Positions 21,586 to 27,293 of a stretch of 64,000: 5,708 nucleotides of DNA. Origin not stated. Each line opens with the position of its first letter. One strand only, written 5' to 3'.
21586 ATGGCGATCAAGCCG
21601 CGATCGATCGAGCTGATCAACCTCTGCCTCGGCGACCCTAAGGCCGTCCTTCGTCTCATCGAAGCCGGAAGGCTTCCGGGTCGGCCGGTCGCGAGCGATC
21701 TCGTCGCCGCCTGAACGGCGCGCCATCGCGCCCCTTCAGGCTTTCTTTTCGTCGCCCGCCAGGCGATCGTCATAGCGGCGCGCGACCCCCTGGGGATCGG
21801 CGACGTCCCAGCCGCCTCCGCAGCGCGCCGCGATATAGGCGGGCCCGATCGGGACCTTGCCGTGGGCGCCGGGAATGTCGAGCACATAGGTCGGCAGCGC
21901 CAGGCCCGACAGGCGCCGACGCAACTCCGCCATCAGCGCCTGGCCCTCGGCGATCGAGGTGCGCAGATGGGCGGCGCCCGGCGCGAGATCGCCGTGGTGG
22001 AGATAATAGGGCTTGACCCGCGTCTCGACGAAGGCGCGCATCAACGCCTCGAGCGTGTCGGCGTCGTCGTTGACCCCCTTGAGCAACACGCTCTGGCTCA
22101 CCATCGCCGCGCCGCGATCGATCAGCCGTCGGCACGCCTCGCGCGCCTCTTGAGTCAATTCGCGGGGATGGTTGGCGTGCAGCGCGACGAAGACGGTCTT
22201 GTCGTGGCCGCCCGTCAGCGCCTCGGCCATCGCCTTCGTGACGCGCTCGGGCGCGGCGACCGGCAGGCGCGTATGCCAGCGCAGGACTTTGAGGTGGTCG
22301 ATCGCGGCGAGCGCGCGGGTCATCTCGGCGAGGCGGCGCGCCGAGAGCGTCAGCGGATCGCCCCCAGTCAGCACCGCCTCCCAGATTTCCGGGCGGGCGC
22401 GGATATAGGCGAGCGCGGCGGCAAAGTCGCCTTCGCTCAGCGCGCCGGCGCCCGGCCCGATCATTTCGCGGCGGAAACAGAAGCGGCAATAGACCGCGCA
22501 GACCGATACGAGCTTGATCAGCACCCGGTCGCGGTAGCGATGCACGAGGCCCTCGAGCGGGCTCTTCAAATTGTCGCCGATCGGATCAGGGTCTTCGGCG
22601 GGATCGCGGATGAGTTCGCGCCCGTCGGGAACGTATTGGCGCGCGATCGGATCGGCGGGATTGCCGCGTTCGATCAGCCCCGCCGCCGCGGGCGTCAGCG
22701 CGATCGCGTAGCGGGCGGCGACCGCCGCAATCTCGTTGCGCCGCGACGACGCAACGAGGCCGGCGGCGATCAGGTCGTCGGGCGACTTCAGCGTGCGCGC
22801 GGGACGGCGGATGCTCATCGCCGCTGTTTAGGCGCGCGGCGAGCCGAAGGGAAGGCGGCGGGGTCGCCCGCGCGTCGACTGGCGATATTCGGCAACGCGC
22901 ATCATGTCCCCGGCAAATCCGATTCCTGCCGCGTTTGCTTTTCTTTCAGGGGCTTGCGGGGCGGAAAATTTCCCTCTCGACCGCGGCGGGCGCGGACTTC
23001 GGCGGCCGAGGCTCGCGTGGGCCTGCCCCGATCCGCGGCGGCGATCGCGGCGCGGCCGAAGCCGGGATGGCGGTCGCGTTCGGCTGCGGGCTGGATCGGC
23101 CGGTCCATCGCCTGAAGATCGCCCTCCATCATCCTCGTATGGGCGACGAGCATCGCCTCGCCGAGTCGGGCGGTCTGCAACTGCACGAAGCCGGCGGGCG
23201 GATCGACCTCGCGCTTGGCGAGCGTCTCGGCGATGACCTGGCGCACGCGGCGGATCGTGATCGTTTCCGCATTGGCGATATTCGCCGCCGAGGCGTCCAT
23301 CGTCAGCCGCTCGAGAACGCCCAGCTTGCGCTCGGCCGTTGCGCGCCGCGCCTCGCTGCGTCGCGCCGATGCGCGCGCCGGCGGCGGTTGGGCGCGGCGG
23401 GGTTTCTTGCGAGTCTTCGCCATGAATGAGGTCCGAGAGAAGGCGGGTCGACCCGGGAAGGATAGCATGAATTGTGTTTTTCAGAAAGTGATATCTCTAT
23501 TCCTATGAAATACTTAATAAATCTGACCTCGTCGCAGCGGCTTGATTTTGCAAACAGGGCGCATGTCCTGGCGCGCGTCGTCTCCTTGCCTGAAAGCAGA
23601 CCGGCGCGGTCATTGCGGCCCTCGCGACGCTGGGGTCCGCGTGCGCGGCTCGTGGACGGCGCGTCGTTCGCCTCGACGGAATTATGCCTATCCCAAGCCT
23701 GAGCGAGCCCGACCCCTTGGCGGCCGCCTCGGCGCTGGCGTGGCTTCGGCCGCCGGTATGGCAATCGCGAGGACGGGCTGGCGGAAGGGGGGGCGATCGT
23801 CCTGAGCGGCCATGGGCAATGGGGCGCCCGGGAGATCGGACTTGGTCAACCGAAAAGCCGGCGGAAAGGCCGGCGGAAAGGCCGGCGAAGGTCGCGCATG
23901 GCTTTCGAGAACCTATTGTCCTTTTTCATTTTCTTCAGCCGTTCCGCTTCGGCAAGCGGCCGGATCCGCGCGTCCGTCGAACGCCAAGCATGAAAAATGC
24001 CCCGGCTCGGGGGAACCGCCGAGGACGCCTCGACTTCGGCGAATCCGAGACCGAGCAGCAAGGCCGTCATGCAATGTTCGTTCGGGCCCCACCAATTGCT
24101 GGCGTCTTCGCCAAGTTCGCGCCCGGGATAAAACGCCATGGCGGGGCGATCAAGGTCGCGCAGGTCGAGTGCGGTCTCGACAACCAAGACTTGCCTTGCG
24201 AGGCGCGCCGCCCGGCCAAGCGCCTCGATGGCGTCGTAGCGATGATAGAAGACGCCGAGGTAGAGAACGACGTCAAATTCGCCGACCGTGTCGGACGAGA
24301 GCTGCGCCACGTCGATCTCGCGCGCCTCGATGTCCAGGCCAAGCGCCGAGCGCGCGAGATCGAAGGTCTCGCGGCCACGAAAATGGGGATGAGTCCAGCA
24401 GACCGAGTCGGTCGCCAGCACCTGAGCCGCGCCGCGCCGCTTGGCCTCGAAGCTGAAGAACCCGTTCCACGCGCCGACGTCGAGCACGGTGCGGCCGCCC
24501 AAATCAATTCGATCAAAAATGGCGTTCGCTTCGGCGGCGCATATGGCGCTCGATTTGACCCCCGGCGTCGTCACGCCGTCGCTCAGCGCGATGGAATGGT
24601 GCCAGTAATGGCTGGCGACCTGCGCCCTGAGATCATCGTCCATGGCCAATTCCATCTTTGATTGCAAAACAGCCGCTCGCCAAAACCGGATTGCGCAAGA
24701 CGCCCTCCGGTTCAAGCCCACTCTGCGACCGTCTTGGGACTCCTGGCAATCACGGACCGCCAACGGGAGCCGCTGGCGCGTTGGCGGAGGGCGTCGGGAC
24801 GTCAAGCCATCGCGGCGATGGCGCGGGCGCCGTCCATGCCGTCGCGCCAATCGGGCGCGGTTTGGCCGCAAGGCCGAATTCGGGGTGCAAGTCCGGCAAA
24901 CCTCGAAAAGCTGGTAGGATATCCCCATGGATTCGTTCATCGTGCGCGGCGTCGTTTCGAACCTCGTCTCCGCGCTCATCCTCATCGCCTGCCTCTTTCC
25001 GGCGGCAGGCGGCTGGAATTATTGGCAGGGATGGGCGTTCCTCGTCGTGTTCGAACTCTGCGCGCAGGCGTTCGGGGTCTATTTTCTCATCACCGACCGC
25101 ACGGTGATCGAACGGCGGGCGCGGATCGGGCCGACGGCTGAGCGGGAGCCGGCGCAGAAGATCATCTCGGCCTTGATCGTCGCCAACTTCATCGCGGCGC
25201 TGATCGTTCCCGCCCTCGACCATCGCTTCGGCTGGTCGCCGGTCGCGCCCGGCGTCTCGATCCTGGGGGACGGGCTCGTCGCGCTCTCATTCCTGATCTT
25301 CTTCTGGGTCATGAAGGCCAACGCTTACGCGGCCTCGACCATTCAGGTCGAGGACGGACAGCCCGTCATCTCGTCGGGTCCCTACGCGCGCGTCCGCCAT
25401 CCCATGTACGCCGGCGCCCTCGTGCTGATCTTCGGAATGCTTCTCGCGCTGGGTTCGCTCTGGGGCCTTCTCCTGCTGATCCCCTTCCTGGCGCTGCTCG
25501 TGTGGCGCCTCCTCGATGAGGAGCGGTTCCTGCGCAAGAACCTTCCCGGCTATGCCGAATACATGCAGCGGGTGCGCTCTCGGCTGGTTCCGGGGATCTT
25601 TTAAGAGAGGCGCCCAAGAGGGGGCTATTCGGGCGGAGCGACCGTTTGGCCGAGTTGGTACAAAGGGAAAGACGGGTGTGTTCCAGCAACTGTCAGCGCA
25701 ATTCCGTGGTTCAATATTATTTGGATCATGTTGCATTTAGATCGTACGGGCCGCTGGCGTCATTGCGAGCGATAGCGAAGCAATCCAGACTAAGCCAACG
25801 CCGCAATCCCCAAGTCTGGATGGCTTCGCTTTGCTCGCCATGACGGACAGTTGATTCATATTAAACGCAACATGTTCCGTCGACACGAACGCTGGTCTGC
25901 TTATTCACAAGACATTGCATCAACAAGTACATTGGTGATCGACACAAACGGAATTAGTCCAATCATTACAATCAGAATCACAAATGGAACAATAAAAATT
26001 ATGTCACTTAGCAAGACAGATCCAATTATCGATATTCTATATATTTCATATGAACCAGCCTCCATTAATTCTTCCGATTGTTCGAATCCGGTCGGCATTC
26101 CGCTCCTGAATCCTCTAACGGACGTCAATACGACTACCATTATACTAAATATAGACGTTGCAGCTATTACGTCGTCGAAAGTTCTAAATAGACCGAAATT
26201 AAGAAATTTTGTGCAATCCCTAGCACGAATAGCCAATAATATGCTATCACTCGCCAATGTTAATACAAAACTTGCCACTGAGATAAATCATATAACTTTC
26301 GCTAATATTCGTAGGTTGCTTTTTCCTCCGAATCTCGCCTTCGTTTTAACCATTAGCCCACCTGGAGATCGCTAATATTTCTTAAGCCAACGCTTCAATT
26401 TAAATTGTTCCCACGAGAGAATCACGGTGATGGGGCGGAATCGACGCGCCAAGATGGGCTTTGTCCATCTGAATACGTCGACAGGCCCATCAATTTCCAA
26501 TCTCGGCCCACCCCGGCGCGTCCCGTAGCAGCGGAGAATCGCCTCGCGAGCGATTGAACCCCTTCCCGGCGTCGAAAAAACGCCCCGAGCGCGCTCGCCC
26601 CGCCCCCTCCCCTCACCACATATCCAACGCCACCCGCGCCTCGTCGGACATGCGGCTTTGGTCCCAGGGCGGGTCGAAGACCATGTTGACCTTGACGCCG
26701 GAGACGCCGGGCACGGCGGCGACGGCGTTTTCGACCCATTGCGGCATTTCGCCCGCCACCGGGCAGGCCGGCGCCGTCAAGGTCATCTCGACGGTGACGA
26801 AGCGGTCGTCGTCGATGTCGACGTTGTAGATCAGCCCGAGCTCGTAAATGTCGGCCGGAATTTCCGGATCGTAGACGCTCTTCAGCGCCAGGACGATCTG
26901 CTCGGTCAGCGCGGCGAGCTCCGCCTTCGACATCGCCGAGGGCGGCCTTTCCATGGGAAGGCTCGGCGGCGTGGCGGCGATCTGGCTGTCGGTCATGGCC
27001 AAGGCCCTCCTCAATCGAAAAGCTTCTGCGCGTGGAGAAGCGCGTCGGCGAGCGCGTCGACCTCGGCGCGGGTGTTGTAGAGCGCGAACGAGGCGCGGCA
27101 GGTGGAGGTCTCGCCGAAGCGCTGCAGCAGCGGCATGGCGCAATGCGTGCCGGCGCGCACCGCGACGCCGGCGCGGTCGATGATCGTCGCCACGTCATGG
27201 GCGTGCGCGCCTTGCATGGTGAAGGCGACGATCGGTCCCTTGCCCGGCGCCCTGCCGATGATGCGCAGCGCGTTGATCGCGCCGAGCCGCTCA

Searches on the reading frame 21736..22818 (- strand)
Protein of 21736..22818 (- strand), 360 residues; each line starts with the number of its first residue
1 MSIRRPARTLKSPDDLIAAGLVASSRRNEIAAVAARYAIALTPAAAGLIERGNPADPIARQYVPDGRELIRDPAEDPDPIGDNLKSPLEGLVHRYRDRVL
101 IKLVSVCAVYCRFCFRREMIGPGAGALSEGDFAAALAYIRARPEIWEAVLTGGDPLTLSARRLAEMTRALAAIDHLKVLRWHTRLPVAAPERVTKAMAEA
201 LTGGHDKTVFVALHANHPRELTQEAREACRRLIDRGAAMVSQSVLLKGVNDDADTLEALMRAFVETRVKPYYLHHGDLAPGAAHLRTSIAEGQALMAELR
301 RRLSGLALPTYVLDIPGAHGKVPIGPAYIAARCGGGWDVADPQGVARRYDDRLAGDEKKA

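Call 82: search_protein_families(library=pfam, proteins=[window:21736-22818:-], max_evalue=0.0001)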
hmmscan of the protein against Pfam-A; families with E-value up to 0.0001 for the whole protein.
window:21736-22818:- (360 aa): 2 families
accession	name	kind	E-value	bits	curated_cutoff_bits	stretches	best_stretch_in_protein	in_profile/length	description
PF04055.27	Radical_SAM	-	3.4e-09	37.5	29.5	1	104-256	4-163/166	Radical SAM superfamily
PF12544.13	LAM_C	-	3.3e-06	27.7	26.7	1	298-332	3-37/127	Lysine-2,3-aminomutase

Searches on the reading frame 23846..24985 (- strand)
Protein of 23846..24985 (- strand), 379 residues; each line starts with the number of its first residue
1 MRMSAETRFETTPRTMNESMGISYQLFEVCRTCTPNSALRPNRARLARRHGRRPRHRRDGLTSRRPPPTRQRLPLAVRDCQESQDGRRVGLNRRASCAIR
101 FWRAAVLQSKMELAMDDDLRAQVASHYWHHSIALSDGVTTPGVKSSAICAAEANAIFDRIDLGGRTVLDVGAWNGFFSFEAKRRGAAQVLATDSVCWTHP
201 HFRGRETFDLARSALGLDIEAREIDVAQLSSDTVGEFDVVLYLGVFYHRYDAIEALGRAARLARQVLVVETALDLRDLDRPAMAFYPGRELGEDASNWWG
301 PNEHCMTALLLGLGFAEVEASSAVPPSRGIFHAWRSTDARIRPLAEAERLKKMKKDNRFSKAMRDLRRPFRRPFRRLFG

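Call 82: search_protein_families(library=pfam, proteins=[window:23846-24985:-], max_evalue=0.0001)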
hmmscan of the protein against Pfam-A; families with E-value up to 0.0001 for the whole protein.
window:23846-24985:- (379 aa): 1 family
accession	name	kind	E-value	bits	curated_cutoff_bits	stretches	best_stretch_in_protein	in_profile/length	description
PF08003.17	Methyltransf_9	-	1.4e-08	34.5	23.8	1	161-319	113-264/315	Protein of unknown function (DUF1698)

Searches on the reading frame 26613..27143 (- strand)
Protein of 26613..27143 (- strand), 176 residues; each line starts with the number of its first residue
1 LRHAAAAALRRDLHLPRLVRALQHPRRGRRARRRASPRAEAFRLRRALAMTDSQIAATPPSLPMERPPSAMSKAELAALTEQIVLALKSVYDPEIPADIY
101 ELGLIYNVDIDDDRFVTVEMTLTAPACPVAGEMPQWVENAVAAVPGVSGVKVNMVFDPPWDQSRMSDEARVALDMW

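Call 82: search_protein_families(library=pfam, proteins=[window:26613-27143:-], max_evalue=0.0001)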
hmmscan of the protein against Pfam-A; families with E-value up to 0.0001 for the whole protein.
window:26613-27143:- (176 aa): 1 family
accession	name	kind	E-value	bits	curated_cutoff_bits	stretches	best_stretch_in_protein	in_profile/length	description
PF01883.24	FeS_assembly_P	-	7e-21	74.7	23.5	1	81-152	2-73/73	Iron-sulfur cluster assembly protein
